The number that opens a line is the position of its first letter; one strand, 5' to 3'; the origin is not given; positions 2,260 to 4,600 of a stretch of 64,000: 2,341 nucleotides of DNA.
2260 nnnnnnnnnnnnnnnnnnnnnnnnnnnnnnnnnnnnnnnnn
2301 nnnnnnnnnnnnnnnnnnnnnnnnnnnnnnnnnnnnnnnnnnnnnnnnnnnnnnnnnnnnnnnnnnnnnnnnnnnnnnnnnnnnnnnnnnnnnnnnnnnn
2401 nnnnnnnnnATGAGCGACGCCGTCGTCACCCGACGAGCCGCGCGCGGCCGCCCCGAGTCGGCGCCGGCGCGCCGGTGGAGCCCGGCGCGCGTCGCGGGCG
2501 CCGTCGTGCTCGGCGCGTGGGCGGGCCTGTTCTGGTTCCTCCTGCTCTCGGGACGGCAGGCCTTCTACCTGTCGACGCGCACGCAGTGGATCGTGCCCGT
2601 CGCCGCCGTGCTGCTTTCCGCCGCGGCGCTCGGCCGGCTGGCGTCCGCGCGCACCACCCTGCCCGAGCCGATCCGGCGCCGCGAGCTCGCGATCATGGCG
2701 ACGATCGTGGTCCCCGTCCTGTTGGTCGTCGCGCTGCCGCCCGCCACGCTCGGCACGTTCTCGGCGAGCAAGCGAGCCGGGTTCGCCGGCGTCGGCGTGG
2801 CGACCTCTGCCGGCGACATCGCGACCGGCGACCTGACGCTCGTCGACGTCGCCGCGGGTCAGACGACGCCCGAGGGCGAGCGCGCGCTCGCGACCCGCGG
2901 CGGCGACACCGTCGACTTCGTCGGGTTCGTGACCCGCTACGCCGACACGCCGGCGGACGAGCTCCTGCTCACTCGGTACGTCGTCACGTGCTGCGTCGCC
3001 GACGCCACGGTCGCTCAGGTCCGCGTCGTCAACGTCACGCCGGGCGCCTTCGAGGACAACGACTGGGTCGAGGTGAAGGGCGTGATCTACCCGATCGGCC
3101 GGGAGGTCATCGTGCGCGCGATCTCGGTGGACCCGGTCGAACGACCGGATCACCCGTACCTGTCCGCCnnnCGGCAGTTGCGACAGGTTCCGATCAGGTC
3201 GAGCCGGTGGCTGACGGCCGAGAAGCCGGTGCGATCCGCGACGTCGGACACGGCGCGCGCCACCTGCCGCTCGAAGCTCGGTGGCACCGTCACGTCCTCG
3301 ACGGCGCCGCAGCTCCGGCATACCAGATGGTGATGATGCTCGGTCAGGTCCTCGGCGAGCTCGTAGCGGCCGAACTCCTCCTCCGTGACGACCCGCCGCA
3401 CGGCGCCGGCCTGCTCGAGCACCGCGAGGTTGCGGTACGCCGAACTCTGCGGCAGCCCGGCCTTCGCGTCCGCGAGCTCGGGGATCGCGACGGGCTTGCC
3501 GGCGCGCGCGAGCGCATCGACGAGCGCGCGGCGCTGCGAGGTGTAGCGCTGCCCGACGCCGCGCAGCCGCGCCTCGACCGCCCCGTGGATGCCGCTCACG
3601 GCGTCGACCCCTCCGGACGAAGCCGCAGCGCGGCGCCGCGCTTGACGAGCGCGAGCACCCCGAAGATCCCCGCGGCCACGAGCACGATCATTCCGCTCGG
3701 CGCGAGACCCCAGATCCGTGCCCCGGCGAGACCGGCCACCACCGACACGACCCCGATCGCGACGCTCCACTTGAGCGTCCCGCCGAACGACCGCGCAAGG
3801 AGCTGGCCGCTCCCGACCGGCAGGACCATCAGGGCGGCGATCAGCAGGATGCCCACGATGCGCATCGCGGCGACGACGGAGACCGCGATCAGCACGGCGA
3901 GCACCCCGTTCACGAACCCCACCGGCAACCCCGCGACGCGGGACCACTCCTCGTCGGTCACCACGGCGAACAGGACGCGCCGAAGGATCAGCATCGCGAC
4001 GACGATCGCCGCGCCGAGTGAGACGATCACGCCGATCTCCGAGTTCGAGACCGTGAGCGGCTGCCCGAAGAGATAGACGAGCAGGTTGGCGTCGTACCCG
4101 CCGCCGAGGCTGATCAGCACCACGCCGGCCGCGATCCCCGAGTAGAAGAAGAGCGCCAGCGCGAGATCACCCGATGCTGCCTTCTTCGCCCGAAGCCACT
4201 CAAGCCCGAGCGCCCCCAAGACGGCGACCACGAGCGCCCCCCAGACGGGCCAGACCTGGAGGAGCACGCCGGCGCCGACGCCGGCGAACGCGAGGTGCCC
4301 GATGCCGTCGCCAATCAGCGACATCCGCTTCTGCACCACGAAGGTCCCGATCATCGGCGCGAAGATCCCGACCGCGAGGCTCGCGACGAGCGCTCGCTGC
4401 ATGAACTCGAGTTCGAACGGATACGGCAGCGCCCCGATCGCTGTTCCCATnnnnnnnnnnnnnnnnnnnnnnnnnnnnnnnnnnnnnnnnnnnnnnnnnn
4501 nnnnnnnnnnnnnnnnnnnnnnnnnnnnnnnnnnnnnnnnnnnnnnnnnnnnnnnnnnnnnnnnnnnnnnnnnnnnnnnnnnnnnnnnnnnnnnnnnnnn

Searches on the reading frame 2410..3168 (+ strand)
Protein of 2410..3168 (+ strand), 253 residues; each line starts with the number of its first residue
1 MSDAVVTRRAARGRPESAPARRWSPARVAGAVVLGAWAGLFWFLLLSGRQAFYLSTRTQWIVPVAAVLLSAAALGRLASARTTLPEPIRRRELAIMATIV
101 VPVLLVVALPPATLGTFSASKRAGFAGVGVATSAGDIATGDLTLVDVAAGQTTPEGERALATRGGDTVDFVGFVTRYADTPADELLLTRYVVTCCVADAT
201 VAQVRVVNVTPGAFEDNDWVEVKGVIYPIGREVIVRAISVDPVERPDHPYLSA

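Call 63: search_protein_families(library=pfam, proteins=[window:2410-3168:+], max_evalue=0.00001)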
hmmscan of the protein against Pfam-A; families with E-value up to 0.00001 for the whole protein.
window:2410-3168:+ (253 aa): 1 family
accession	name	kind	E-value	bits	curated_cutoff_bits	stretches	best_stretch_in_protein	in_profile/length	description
PF21537.2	DUF1980_C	-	6.3e-14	52.3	25.9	1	165-250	47-138/141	DUF1980 C-terminal domain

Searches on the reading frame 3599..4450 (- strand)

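Call 63: search_protein_families(library=pfam, proteins=[window:3599-4450:-], max_evalue=0.00001)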
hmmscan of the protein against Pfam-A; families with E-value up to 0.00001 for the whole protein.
window:3599-4450:- (284 aa): 1 family
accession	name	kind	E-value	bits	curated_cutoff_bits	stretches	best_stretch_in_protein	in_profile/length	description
PF00950.22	ABC-3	-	4.4e-56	190.7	20.1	1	14-265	2-253/258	ABC 3 transport family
